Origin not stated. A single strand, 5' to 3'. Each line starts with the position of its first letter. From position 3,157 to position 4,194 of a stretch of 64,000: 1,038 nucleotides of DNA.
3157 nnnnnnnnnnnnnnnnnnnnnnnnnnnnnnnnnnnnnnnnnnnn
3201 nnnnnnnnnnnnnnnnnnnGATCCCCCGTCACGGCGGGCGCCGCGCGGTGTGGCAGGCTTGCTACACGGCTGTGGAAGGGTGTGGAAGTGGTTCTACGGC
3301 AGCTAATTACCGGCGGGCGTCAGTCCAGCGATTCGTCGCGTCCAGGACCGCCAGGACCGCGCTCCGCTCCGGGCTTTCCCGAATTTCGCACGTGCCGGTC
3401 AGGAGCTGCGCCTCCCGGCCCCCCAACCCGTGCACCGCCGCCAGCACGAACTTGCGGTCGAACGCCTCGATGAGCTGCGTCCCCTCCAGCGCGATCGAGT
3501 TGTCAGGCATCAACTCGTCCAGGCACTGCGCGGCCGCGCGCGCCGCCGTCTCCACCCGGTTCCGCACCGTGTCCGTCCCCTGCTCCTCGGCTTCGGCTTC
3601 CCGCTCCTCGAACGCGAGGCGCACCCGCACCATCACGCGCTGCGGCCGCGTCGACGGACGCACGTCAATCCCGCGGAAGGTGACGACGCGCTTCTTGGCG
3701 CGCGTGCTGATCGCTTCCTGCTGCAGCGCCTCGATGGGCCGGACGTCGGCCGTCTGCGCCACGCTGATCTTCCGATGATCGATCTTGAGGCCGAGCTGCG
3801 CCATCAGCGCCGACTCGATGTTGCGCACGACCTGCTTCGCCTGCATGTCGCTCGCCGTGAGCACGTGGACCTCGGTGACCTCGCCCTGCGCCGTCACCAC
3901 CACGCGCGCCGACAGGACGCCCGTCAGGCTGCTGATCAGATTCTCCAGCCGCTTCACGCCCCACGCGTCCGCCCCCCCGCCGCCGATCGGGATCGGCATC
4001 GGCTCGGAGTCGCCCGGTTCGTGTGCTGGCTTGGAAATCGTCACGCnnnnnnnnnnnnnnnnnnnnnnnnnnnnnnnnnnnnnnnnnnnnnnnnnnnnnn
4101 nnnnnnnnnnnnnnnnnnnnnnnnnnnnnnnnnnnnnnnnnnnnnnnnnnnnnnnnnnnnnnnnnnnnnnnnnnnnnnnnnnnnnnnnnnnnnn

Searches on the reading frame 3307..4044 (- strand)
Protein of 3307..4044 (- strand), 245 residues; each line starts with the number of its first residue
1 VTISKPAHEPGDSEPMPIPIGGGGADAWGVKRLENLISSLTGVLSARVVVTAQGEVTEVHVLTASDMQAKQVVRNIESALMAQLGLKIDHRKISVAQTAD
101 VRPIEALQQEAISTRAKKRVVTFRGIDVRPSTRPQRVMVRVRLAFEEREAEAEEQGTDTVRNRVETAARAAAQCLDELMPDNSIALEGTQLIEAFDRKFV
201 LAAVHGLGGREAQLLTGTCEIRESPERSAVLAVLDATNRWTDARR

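Call 8: search_protein_families(library=pfam, proteins=[window:3307-4044:-], max_evalue=0.01)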
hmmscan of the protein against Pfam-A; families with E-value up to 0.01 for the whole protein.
window:3307-4044:- (245 aa): 0 families

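Call 22: search_protein_families(library=ncbifam, proteins=[window:3307-4044:-], max_evalue=0.01)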
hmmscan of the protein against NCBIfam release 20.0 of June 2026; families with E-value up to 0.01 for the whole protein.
window:3307-4044:- (245 aa): 0 families

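Call 70: find_homologous_proteins(query=window:3307-4044:-)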
Query window:3307-4044:- (245 aa): 5033 proteins with E <= 0.001 among 7839 candidates; the best 120 are listed.
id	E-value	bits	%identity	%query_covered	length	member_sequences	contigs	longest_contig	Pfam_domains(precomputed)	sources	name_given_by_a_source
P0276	8.4e-150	515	100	100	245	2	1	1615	-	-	-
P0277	3.3e-139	480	95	100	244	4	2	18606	-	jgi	jgi:hypothetical protein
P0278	8.8e-139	479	93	100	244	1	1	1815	-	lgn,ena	-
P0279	2.3e-138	477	93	100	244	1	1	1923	-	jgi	-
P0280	3.1e-131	454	68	100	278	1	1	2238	-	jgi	-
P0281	5.7e-131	453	87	100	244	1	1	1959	-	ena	-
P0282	6.5e-131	453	87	100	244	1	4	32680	-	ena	-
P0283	1.7e-130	451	87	100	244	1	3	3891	-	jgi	-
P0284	4.4e-130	450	87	100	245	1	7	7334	-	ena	-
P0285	1.1e-129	449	86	100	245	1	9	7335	-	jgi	-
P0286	1.2e-129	449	87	100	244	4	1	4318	-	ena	-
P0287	1.6e-126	439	86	100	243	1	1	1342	-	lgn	-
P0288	1.4e-122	426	82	100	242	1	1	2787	-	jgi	jgi:hypothetical protein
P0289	2.0e-122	425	82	100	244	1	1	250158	-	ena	-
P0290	1.1e-121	423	81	100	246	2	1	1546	-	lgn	-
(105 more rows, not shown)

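Call 79: predict_structure(alignment_id=A2)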
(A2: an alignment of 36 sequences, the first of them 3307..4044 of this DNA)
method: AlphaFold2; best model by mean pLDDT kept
length: 245 residues; sequences in the alignment: 36
mean_pLDDT: 64.9   pTM: 0.34
mean pLDDT of the five models: 64.9, 62.2, 61.6, 59.6, 57.0
residues with pLDDT >= 90: 6; 70-90: 110; 50-70: 69; < 50: 60
segments of 3 or more residues with pLDDT < 50: 1-24, 104-108, 111-118, 182-189, 206-212, 243-245
pLDDT, mean of each block of 10 residues (from residue 1): 35 34 52 84 79 76 80 89 84 75 50 48 76 87 77 86 73 69 45 54 48 53 54 59 48
secondary structure, 60 per line:
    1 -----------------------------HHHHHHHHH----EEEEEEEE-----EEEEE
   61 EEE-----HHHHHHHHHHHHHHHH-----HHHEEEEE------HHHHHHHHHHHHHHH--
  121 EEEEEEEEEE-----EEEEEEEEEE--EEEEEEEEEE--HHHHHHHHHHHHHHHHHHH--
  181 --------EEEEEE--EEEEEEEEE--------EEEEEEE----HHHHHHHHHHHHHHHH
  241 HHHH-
elements in order: H30-38 E43-50 E56-63 H69-84 E93-97 H104-118 E121-130 E136-145 E148-157 H160-178 E189-194 E197-205 E214-220 H225-244

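Call 81: fold_search(model_id=the predicted structure, library=pdb)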
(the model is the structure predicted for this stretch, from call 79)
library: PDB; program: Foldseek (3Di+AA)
matches with E <= 10: 1169; with E <= 0.001: 3
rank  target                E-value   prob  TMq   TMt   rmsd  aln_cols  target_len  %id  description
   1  1sr9_A                1.7e-04  0.99  0.22  0.11  16.5       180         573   14  Crystal Structure of LeuA from Mycobacterium tuberculosis (released 2004-05-18)
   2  3hps_A                2.9e-04  1.00  0.23  0.12  17.1       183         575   14  Crystal structure of Mycobacterium tuberculosis LeuA complexed with ketoisocaproate (KIC) (released 2010-05-19)
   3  3f6g_B                9.4e-04  1.00  0.24  0.43   8.9       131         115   11  Crystal structure of the regulatory domain of LiCMS in complexed with isoleucine - type II (released 2009-04-21)
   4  3f6h_A                1.2e-03  1.00  0.22  0.40  13.5       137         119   12  Crystal structure of the regulatory domain of LiCMS in complexed with isoleucine - type III (released 2009-04-21)
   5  3f6g_A                1.5e-03  1.00  0.24  0.42   8.9       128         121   11  Crystal structure of the regulatory domain of LiCMS in complexed with isoleucine - type II (released 2009-04-21)
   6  5ztm_B                1.6e-03  0.94  0.19  0.25  19.3       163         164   10  Crystal structure of MLE dsRBDs in complex with roX2 (R2H1) (released 2019-03-06)
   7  3f6h_B                3.1e-03  1.00  0.25  0.42   8.9       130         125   12  Crystal structure of the regulatory domain of LiCMS in complexed with isoleucine - type III (released 2009-04-21)
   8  8dfv_K                3.1e-03  0.87  0.17  0.17  18.1       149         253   13  Structural Basis of MicroRNA Biogenesis by Dicer-1 and Its Partner Protein Loqs-PB - complex IIa (released 2022-11-16)
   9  5ztm_A                7.4e-03  0.80  0.20  0.26  18.9       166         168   11  Crystal structure of MLE dsRBDs in complex with roX2 (R2H1) (released 2019-03-06)
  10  7vg3_A                8.8e-03  0.69  0.20  0.06  21.4       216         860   11  Cryo-EM structure of Arabidopsis DCL3 in complex with a 30-bp RNA (released 2021-10-27)
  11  8dg5_K                9.9e-03  0.60  0.17  0.16  15.2       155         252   15  Structural Basis of MicroRNA Biogenesis by Dicer-1 and Its Partner Protein Loqs-PB - complex IIb (released 2022-11-16)
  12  6uly_A                1.3e-02  1.00  0.23  0.12   5.2        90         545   16  Adenylation domain of a keto acid-selecting NRPS module bound to keto acyl adenylate space group P212121 (released 2020-02-19)
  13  7v6c_B                3.2e-02  0.57  0.17  0.16  15.0       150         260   15  Structure of the Dicer-2-R2D2 heterodimer bound to small RNA duplex (released 2022-03-23)
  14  7vg2_A                3.2e-02  0.44  0.19  0.06  20.8       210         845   11  Cryo-EM structure of Arabidopsis DCL3 in complex with a 40-bp RNA (released 2021-10-27)
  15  8dga_K                3.2e-02  0.30  0.15  0.18  47.3       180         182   16  Structural Basis of MicroRNA Biogenesis by Dicer-1 and Its Partner Protein Loqs-PB - complex IV (released 2022-11-16)
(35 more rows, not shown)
